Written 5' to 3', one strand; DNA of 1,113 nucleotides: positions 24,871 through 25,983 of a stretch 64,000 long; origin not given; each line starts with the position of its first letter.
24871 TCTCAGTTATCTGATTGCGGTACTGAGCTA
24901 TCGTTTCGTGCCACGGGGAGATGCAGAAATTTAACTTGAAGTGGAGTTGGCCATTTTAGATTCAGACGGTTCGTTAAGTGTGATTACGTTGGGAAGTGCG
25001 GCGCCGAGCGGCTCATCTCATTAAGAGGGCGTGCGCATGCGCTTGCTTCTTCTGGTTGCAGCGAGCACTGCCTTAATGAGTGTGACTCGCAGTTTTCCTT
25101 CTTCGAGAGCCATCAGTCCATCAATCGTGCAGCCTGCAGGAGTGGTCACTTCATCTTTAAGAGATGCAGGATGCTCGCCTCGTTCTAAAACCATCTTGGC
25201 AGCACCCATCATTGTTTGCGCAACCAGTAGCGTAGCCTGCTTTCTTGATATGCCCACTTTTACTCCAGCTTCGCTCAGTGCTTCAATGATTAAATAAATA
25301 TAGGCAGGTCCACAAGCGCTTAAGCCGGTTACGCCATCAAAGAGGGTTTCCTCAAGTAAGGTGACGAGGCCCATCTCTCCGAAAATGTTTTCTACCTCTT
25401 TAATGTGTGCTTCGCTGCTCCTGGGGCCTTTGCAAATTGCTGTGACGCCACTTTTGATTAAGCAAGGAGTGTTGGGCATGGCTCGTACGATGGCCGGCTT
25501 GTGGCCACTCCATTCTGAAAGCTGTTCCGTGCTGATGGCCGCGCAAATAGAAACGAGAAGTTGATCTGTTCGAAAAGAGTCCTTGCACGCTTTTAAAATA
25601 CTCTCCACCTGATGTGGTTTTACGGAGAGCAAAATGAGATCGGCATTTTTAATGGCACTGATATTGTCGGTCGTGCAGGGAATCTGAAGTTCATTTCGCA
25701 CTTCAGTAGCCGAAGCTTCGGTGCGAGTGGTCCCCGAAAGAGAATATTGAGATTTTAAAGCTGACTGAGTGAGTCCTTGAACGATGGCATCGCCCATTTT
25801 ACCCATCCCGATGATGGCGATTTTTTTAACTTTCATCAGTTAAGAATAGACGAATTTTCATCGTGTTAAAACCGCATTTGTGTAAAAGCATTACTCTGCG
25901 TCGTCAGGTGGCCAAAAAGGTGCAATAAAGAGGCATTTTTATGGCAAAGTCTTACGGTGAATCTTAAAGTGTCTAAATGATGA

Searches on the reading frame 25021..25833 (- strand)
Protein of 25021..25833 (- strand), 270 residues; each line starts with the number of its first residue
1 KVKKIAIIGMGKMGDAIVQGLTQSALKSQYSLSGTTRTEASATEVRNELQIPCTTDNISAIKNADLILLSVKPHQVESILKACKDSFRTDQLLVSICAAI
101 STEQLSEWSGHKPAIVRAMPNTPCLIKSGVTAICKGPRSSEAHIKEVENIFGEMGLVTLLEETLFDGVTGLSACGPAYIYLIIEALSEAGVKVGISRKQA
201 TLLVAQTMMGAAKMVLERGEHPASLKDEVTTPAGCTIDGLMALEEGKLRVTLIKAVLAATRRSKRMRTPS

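Call 8: search_protein_families(library=pfam, proteins=[window:25021-25833:-], max_evalue=1)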
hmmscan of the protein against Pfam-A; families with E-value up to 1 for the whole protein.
window:25021-25833:- (270 aa): 12 families
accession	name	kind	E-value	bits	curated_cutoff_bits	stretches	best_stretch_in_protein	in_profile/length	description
PF14748.11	P5CR_dimer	-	5.3e-39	133.1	25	1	162-266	1-105/105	Pyrroline-5-carboxylate reductase dimerisation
PF03807.23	F420_oxidored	-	5.6e-17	62.6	21.6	1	4-98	1-93/94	NADP oxidoreductase coenzyme F420-dependent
PF03446.21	NAD_binding_2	-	1.1e-06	29.3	21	1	4-95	1-91/161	NAD binding domain of 6-phosphogluconate dehydrogenase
PF01210.29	NAD_Gly3P_dh_N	-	0.0002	21.8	23.1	1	4-103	1-109/158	NAD-dependent glycerol-3-phosphate dehydrogenase N-terminus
PF02153.23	PDH_N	-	0.00026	20.9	26.5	1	36-95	18-77/154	Prephenate dehydrogenase, nucleotide-binding domain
PF01113.26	DapB_N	-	0.0011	19.5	25.6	1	4-84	2-88/124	Dihydrodipicolinate reductase, N-terminus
PF07991.19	KARI_N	-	0.0012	18.9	20.6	1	2-92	4-90/165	Acetohydroxy acid isomeroreductase, NADPH-binding domain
PF02558.23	ApbA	-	0.0012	18.9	22.2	1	5-96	1-99/150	Ketopantoate reductase PanE/ApbA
PF01488.26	Shikimate_DH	-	0.0015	19.1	24.3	1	2-72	12-84/138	Shikimate / quinate 5-dehydrogenase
PF21799.2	MurD-like_N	-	0.018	15.7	27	1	3-70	1-66/88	Mur ligase MurD-like, N-terminal domain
PF01408.29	GFO_IDH_MocA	-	0.027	15.6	24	1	4-82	2-81/120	Oxidoreductase family, NAD-binding Rossmann fold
PF02737.24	3HCDH_N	-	0.14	12.5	22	0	40-156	55-172/180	3-hydroxyacyl-CoA dehydrogenase, NAD binding domain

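Call 29: find_homologous_proteins(query=window:25021-25833:-, max_evalue=1e-20)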
Query window:25021-25833:- (270 aa): 7993 proteins with E <= 1e-20 among 8000 candidates; the best 120 are listed.
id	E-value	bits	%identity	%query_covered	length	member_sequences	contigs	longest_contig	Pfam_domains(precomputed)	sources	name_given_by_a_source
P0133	2.8e-160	549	100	96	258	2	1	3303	PF14748.12,PF03807.24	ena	-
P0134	3.5e-138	477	83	99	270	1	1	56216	PF14748.12,PF03446.22,PF01210.30,PF03807.24,PF07991.19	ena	-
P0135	1.3e-135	469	82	98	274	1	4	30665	PF14748.12,PF03446.22,PF03807.24,PF07991.19,PF01488.27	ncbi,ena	-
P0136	4.5e-134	464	79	98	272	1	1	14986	PF14748.12,PF02153.24,PF03446.22,PF03807.24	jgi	-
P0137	6.4e-134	463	81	98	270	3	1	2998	PF14748.12,PF03446.22,PF03807.24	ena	-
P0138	1.9e-133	462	81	98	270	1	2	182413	PF14748.12,PF03446.22,PF03807.24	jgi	jgi:pyrroline-5-carboxylate reductase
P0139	8.1e-132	456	79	98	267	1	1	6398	PF14748.12,PF03446.22,PF01210.30,PF03807.24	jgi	jgi:pyrroline-5-carboxylate reductase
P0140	3.8e-130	451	79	99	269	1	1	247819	PF14748.12,PF02153.24,PF03446.22,PF03807.24,PF07991.19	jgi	jgi:pyrroline-5-carboxylate reductase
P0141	2.4e-129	448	77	99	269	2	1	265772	PF14748.12,PF02153.24,PF03446.22,PF02826.26,PF03807.24,PF01488.27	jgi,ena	-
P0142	2.5e-129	448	77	98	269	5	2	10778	PF14748.12,PF03446.22,PF01210.30,PF03807.24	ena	-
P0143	1.3e-128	446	81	96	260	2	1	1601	PF14748.12,PF03807.24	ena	-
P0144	7.1e-128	443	75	98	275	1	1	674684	PF14748.12,PF03446.22,PF01210.30,PF03807.24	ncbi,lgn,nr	ncbi:MAG: pyrroline-5-carboxylate reductase [Bdellovibrionales bacterium]|nr:pyrroline-5-carboxylate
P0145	8.0e-128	443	76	99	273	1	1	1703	PF14748.12,PF03446.22,PF03807.24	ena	-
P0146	9.1e-128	443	77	98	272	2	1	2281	PF14748.12,PF02153.24,PF03446.22,PF01210.30,PF03807.24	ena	-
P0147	3.6e-127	441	77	97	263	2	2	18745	PF14748.12,PF02153.24,PF03446.22,PF03807.24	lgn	-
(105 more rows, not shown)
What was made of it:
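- The host is an uncultured Bdellovibrionota (call 29).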

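Call 31: find_encoding_contigs(protein=P0134, flank=8000, max_places=2)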
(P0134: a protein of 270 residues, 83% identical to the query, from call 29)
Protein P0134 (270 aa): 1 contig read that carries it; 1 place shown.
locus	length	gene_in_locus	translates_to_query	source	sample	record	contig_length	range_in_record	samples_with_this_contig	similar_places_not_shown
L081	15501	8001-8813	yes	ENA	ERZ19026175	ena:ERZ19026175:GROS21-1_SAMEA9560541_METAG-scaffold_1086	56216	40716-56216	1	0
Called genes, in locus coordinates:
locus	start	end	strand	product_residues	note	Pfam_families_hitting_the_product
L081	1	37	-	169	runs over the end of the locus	PF09821:AAA_assoc_C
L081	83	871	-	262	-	PF00005:ABC_tran, PF13304:AAA_21 (faint)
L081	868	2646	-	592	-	PF00528:BPD_transp_1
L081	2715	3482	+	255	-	-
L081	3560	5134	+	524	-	PF00413:Peptidase_M10, PF13620:CarboxypepD_reg (weak), PF17210:SdrD_B (faint)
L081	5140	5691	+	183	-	PF11741:AMIN (faint), PF24837:AMIN-like (faint)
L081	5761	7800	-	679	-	-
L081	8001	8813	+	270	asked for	PF01210:NAD_Gly3P_dh_N (faint), PF03446:NAD_binding_2 (weak), PF03807:F420_oxidored, PF07991:KARI_N (weak), PF14748:P5CR_dimer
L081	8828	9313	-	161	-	PF04239:DUF421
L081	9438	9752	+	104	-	PF06291:Lambda_Bor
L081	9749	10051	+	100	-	PF06291:Lambda_Bor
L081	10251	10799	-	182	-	-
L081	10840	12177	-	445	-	-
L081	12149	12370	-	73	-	PF01192:RNA_pol_Rpb6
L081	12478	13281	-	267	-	-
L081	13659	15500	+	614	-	?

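Call 32: find_encoding_contigs(protein=P0138, flank=8000, max_places=2)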
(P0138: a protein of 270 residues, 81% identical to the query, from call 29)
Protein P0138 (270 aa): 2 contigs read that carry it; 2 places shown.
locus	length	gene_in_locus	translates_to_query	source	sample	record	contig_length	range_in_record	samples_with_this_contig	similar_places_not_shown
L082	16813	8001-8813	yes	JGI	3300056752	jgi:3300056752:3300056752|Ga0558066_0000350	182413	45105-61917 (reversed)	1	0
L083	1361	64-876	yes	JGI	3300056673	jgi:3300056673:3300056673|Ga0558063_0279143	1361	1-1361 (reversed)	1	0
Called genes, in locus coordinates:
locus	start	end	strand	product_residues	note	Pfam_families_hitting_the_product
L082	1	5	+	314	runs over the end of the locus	PF00294:PfkB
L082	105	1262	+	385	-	PF00149:Metallophos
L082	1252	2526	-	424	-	PF01266:DAO (faint), PF07992:Pyr_redox_2, PF13450:NAD_binding_8 (faint), PF13454:NAD_binding_9 (faint), PF00070:Pyr_redox, PF22366:NDH2_C (weak)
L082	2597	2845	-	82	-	PF05532:CsbD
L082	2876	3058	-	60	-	PF07043:DUF1328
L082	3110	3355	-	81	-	-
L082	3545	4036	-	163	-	PF09821:AAA_assoc_C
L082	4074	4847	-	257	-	PF00005:ABC_tran, PF13304:AAA_21 (faint)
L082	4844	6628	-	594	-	PF00528:BPD_transp_1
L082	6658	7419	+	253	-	-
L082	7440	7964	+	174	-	PF24837:AMIN-like (weak), PF11741:AMIN (faint)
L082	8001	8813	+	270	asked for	PF03446:NAD_binding_2 (weak), PF03807:F420_oxidored, PF14748:P5CR_dimer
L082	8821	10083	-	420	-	-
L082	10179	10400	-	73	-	PF01192:RNA_pol_Rpb6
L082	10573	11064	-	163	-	PF01668:SmpB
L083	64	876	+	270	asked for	PF03446:NAD_binding_2 (weak), PF03807:F420_oxidored, PF14748:P5CR_dimer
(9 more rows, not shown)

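Call 33: find_encoding_contigs(protein=P0133, flank=8000, max_places=2)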
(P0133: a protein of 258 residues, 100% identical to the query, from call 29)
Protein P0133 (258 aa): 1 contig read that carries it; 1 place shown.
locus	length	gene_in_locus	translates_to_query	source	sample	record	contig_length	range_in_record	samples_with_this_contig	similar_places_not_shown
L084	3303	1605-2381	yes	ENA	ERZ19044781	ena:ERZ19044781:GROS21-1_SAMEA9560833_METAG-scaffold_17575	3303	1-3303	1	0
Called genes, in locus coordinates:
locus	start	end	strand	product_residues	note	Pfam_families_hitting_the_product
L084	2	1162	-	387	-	?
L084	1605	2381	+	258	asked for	PF03807:F420_oxidored, PF14748:P5CR_dimer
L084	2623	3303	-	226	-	?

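Call 36: find_encoding_contigs(protein=P0135, flank=6000, max_places=1)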
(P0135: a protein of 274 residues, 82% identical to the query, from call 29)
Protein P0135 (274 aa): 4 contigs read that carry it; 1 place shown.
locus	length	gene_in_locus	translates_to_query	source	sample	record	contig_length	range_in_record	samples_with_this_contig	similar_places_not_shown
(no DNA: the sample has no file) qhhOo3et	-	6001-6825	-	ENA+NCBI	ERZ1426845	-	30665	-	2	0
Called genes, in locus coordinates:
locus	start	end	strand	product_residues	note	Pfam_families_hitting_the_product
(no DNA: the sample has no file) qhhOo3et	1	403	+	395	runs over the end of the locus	PF00149:Metallophos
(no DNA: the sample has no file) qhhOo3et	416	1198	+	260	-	-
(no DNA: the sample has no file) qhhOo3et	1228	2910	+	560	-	PF00413:Peptidase_M10 (weak), PF13620:CarboxypepD_reg, PF17210:SdrD_B (weak), PF22904:NOMO1-like_2nd (faint)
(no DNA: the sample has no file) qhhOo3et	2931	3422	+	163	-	PF24837:AMIN-like (faint)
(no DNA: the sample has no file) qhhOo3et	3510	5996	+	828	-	PF02190:LON_substr_bdg, PF00004:AAA, PF07724:AAA_2, PF07728:AAA_5, PF22667:Lon_lid, PF05362:Lon_C, PF13541:ChlI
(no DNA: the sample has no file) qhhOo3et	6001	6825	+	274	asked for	PF01488:Shikimate_DH (weak), PF03446:NAD_binding_2, PF03807:F420_oxidored, PF07991:KARI_N (weak), PF14748:P5CR_dimer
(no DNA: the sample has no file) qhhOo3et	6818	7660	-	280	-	PF13194:DUF4010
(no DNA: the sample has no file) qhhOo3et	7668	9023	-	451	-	PF01370:Epimerase, PF08338:DUF1731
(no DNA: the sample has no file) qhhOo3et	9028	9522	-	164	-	PF04239:DUF421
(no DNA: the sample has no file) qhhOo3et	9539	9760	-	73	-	PF01192:RNA_pol_Rpb6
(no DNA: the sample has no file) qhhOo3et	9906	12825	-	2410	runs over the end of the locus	PF07610:DUF1573 (weak)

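Call 37: find_encoding_contigs(protein=P0140, flank=6000, max_places=1)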
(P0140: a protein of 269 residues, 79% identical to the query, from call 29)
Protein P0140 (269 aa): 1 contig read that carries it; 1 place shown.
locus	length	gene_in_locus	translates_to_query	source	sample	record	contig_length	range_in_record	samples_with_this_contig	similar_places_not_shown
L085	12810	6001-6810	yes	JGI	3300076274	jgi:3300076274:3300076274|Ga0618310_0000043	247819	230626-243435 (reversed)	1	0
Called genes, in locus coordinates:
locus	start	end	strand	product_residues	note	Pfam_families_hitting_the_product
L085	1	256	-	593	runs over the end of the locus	PF00528:BPD_transp_1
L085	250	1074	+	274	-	-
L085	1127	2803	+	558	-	PF00413:Peptidase_M10, PF13620:CarboxypepD_reg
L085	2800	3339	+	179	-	PF11741:AMIN (faint), PF24837:AMIN-like (faint)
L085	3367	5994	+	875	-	PF02190:LON_substr_bdg, PF00004:AAA, PF07724:AAA_2 (weak), PF07728:AAA_5, PF22667:Lon_lid, PF05362:Lon_C, PF13541:ChlI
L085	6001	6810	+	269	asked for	PF03446:NAD_binding_2 (weak), PF03807:F420_oxidored, PF07991:KARI_N (weak), PF02153:PDH_N (weak), PF14748:P5CR_dimer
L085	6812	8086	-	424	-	-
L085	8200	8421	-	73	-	PF01192:RNA_pol_Rpb6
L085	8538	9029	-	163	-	PF01668:SmpB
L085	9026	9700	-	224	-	PF04367:DUF502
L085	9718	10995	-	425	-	-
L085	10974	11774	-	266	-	PF00398:RrnaAD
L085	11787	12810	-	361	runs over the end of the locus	PF00814:TsaD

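Call 38: find_encoding_contigs(protein=P0141, flank=6000, max_places=1)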
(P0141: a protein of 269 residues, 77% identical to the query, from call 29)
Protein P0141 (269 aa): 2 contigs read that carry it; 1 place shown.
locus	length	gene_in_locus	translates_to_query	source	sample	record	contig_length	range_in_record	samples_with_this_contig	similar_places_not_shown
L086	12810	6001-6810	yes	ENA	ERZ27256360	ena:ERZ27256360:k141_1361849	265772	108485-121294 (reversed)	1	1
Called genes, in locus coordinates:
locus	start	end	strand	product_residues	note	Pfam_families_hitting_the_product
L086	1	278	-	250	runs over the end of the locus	PF00005:ABC_tran, PF13304:AAA_21 (faint)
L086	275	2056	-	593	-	PF00528:BPD_transp_1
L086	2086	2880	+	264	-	-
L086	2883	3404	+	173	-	-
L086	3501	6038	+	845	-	PF02190:LON_substr_bdg, PF00004:AAA, PF07724:AAA_2, PF07728:AAA_5, PF22667:Lon_lid, PF05362:Lon_C, PF13541:ChlI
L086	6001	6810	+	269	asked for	PF01488:Shikimate_DH (faint), PF02826:2-Hacid_dh_C (weak), PF03446:NAD_binding_2 (weak), PF03807:F420_oxidored, PF02153:PDH_N (faint), PF14748:P5CR_dimer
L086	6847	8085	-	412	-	-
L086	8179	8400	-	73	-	PF01192:RNA_pol_Rpb6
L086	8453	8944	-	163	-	PF01668:SmpB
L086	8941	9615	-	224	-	PF04367:DUF502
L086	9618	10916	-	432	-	-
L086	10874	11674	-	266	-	PF00398:RrnaAD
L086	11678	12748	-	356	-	PF00814:TsaD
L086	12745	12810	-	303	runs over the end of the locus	PF07719:TPR_2 (faint), PF13432:TPR_16 (faint), PF14282:FlxA (weak), PF00515:TPR_1 (faint), PF14559:TPR_19 (faint), PF13174:TPR_6 (weak)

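Call 39: find_encoding_contigs(protein=P0144, flank=6000, max_places=1)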
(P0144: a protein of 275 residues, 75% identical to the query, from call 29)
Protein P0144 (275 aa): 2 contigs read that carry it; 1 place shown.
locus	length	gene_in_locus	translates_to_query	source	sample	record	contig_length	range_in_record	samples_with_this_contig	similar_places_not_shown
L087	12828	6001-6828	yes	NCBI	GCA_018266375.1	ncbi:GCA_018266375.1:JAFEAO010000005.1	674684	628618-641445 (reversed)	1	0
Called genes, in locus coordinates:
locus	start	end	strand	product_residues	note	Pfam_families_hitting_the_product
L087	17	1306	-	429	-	PF01266:DAO (faint), PF07992:Pyr_redox_2, PF13454:NAD_binding_9 (faint), PF00070:Pyr_redox, PF22366:NDH2_C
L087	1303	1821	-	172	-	PF09821:AAA_assoc_C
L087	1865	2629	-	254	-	PF00005:ABC_tran, PF13304:AAA_21 (faint)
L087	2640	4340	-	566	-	PF00528:BPD_transp_1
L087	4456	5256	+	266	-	-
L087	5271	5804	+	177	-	PF11741:AMIN (faint), PF24837:AMIN-like (faint)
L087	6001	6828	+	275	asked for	PF01210:NAD_Gly3P_dh_N (faint), PF03446:NAD_binding_2 (weak), PF03807:F420_oxidored, PF14748:P5CR_dimer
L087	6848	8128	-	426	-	-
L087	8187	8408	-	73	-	PF01192:RNA_pol_Rpb6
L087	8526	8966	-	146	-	-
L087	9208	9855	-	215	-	-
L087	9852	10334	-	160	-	PF01668:SmpB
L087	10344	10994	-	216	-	PF04367:DUF502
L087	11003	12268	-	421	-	-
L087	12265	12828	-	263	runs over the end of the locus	PF00398:RrnaAD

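Call 81: search_protein_families(library=pfam, proteins=[L081:5764-7800:-], max_evalue=0.1)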
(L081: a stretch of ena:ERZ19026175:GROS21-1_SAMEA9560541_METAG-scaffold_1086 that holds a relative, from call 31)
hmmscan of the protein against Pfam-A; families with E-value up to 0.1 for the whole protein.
L081:5764-7800:- (679 aa): 0 families
